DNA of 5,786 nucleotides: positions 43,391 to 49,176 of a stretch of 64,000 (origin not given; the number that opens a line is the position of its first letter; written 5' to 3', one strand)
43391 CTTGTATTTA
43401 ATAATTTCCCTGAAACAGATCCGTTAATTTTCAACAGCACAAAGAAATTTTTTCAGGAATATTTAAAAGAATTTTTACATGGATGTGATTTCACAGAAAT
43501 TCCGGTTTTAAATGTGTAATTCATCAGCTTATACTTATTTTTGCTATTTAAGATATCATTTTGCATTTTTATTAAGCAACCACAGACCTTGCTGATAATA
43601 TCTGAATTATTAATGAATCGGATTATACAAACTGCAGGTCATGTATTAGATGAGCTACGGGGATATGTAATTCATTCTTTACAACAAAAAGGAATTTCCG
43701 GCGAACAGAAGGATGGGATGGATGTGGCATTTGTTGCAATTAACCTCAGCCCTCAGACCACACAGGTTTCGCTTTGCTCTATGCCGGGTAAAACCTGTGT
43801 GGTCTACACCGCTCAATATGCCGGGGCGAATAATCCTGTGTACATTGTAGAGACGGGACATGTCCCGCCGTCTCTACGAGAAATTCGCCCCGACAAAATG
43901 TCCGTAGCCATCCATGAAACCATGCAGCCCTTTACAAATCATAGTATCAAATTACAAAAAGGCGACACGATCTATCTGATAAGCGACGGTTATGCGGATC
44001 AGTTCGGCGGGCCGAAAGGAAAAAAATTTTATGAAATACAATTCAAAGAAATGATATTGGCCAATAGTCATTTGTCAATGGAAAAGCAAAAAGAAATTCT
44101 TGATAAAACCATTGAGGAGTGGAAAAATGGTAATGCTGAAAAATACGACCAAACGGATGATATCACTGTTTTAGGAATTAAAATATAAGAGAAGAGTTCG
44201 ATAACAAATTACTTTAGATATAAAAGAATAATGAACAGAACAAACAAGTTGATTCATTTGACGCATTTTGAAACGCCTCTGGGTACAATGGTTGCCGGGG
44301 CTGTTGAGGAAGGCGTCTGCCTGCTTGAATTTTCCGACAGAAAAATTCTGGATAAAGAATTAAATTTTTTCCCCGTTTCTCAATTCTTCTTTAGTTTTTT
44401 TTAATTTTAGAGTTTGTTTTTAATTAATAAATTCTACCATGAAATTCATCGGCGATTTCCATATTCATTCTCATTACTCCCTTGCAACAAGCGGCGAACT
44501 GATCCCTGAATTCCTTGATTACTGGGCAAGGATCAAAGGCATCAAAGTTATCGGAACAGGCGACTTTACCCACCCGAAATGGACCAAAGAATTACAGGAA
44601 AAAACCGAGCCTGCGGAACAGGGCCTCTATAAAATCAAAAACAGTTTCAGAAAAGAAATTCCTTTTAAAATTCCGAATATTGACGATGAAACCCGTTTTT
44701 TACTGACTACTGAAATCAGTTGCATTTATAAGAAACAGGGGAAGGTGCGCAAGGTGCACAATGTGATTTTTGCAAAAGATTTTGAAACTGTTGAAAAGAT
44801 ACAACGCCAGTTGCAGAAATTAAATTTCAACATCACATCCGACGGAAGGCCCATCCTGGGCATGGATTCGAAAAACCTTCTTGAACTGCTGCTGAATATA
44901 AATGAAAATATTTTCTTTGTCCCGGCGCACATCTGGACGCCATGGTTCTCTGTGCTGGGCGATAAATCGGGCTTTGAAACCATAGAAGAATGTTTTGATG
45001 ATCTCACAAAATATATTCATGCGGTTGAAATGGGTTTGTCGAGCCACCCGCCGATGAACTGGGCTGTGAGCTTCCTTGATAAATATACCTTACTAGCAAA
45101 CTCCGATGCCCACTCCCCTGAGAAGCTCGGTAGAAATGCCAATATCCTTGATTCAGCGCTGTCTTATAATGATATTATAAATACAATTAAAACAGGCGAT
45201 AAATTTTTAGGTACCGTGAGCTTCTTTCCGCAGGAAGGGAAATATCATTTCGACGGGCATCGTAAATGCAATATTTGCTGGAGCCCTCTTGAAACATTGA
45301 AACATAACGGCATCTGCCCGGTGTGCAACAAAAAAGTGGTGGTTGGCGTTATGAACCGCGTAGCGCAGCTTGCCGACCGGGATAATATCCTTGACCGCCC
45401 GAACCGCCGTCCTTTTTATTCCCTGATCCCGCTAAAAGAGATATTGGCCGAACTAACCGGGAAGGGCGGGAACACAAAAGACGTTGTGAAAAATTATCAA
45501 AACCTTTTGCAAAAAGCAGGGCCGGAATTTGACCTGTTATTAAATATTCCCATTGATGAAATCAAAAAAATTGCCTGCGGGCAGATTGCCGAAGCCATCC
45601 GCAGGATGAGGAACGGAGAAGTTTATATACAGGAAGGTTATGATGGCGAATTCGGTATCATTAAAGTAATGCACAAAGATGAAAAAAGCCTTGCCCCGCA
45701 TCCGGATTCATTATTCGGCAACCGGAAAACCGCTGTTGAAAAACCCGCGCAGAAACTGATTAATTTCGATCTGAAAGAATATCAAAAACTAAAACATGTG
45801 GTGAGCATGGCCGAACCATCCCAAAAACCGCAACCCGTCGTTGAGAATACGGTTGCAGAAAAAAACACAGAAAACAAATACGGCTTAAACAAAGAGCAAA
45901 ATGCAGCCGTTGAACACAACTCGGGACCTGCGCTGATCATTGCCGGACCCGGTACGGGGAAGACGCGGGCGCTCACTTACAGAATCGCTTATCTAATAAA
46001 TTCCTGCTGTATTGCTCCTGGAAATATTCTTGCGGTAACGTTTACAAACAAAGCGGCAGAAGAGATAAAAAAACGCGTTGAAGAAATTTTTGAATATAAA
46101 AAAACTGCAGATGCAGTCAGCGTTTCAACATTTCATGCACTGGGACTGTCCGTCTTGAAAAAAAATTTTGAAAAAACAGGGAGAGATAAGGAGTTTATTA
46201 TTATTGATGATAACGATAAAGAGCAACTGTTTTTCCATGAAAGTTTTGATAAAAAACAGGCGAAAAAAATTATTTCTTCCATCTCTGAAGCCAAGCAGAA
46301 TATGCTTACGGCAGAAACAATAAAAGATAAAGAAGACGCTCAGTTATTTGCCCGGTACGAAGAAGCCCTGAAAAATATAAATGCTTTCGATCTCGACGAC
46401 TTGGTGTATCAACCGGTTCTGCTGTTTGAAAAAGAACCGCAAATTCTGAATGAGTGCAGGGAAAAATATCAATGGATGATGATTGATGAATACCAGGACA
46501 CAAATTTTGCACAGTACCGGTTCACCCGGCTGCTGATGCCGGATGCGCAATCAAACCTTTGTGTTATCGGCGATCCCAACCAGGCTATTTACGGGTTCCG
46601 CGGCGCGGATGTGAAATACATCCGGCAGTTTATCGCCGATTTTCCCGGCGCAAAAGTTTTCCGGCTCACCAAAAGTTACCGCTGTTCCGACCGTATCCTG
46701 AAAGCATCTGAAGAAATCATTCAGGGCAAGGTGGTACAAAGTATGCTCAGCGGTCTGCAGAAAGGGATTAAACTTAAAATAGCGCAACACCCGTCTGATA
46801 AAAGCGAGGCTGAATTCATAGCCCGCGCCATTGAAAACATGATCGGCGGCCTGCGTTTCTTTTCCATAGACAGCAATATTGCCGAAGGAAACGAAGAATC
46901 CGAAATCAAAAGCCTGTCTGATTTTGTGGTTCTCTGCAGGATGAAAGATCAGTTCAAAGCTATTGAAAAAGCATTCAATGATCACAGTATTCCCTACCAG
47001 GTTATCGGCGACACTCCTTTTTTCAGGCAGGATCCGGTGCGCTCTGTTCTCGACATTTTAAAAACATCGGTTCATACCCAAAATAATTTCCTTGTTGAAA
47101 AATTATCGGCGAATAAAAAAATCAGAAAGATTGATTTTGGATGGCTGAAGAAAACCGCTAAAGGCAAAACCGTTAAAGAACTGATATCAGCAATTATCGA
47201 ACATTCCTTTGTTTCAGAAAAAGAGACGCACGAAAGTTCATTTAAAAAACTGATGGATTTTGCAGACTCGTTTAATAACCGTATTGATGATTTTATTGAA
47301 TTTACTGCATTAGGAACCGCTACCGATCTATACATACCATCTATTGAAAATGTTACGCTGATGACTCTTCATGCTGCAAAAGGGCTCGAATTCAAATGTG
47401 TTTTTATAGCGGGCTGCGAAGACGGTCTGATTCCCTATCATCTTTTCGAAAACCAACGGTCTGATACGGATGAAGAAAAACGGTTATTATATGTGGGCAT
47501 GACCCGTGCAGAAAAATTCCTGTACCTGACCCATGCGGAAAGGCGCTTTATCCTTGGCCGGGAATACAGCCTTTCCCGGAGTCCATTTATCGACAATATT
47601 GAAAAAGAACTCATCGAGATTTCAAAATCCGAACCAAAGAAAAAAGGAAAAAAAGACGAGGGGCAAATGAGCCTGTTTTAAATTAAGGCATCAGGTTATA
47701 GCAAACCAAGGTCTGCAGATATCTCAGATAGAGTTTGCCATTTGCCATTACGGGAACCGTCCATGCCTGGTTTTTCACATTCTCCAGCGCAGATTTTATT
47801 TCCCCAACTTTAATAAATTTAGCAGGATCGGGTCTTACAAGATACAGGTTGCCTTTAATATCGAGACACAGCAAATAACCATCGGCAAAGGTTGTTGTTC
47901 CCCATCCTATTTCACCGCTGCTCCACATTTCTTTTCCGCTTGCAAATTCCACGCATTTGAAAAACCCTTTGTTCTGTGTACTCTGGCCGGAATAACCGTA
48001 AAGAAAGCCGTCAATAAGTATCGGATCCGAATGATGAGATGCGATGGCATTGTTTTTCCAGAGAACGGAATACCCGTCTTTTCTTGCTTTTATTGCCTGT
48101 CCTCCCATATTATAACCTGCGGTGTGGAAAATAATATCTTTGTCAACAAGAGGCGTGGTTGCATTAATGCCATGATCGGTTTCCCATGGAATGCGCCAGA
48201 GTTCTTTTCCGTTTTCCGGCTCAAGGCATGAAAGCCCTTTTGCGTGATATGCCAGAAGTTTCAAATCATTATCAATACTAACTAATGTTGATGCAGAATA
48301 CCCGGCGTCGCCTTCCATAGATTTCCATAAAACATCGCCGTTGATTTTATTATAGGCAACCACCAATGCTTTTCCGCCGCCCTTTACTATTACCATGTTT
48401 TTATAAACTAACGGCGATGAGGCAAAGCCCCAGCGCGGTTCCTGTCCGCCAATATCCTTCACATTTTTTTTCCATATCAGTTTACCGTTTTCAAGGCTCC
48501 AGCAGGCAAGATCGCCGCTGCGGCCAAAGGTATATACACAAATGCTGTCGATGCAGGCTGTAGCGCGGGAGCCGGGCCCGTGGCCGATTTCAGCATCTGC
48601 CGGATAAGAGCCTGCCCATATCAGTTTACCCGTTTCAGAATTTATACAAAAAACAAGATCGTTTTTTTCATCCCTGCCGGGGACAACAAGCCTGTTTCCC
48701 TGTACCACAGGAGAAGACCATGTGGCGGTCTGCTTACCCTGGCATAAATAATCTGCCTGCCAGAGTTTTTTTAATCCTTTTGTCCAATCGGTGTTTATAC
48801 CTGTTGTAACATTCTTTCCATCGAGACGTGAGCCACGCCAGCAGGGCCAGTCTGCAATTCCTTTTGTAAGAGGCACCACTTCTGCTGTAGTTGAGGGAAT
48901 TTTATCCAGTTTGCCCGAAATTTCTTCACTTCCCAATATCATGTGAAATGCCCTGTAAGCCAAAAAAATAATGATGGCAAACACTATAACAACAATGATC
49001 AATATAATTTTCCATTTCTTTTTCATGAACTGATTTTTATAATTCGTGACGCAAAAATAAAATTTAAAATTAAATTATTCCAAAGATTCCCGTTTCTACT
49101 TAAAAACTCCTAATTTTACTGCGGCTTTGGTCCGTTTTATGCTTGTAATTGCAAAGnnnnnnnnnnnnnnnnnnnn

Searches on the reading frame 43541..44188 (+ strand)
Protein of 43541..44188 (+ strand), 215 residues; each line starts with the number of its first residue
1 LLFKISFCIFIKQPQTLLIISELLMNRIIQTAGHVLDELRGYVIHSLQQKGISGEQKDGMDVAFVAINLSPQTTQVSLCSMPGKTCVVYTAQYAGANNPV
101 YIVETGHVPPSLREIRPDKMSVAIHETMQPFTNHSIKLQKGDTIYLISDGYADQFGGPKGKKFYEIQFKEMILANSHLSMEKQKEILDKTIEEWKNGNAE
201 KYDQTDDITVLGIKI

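Call 12: search_protein_families(library=pfam, proteins=[window:43541-44188:+], max_evalue=0.001)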
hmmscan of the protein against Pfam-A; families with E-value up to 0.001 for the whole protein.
window:43541-44188:+ (215 aa): 1 family
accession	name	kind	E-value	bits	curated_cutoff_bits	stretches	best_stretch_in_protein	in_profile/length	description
PF07228.17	SpoIIE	-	7.8e-11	42.7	25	1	94-214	69-190/192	Stage II sporulation protein E (SpoIIE)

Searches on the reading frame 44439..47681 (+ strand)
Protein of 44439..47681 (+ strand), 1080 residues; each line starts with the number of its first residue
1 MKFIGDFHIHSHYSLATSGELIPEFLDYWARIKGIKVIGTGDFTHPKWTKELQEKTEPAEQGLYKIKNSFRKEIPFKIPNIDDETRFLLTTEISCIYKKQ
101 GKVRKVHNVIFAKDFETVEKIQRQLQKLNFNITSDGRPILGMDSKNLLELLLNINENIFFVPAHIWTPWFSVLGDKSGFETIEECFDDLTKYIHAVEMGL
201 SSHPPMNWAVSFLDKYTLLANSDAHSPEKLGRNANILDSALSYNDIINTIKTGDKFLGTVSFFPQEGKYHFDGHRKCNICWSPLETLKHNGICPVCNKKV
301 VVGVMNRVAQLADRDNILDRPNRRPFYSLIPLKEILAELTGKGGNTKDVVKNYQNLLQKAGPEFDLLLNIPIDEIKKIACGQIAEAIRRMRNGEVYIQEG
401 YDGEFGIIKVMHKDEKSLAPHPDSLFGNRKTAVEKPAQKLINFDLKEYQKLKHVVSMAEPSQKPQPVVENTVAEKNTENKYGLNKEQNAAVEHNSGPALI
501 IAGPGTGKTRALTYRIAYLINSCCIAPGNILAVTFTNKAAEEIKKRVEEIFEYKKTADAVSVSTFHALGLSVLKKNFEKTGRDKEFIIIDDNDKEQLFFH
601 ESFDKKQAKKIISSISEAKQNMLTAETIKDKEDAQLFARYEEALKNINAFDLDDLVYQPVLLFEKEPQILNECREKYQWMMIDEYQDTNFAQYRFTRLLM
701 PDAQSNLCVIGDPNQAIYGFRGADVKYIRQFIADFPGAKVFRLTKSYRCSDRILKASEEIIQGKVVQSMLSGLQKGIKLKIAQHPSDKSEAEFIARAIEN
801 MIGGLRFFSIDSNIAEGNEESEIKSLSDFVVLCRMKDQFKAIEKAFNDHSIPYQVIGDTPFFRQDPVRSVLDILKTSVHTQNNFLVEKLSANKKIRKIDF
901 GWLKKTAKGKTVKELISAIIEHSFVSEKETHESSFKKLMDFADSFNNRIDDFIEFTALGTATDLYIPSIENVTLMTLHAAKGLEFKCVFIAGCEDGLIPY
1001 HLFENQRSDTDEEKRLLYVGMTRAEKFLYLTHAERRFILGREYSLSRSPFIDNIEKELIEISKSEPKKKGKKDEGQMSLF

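Call 12: search_protein_families(library=pfam, proteins=[window:44439-47681:+], max_evalue=0.001)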
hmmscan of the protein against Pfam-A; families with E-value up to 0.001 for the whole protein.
window:44439-47681:+ (1080 aa): 6 families
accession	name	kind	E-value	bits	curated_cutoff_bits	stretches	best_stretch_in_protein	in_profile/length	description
PF00580.27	UvrD-helicase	-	1.9e-77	261.1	23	1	483-736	1-271/271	UvrD/REP helicase N-terminal domain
PF13361.12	UvrD_C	-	1.4e-41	143.6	25.6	2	906-1034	235-349/350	UvrD-like helicase C-terminal domain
PF13245.12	AAA_19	-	2.4e-21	76.7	25.1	1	487-721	1-134/134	AAA domain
PF13538.12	UvrD_C_2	-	3.3e-09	36.9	27.4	1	972-1030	2-51/52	UvrD-like helicase C-terminal domain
PF13604.12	AAA_30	-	7.7e-06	26.2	27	0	483-548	2-67/191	AAA domain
PF13086.12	AAA_11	-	2.9e-05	24.4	27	1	483-630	2-141/257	AAA domain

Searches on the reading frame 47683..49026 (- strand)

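Call 12: search_protein_families(library=pfam, proteins=[window:47683-49026:-], max_evalue=0.001)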
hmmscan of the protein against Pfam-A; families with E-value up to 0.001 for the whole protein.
window:47683-49026:- (447 aa): 2 families
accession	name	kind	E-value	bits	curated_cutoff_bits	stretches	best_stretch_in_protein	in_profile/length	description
PF13360.13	PQQ_2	-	1.1e-25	91.1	27.6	1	158-369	31-232/233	Outer membrane protein assembly factor BamB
PF13570.13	Beta-prop_ACSF4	-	1.3e-13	51.5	133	1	163-369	21-209/329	Beta-alanine-activating enzyme, beta-propeller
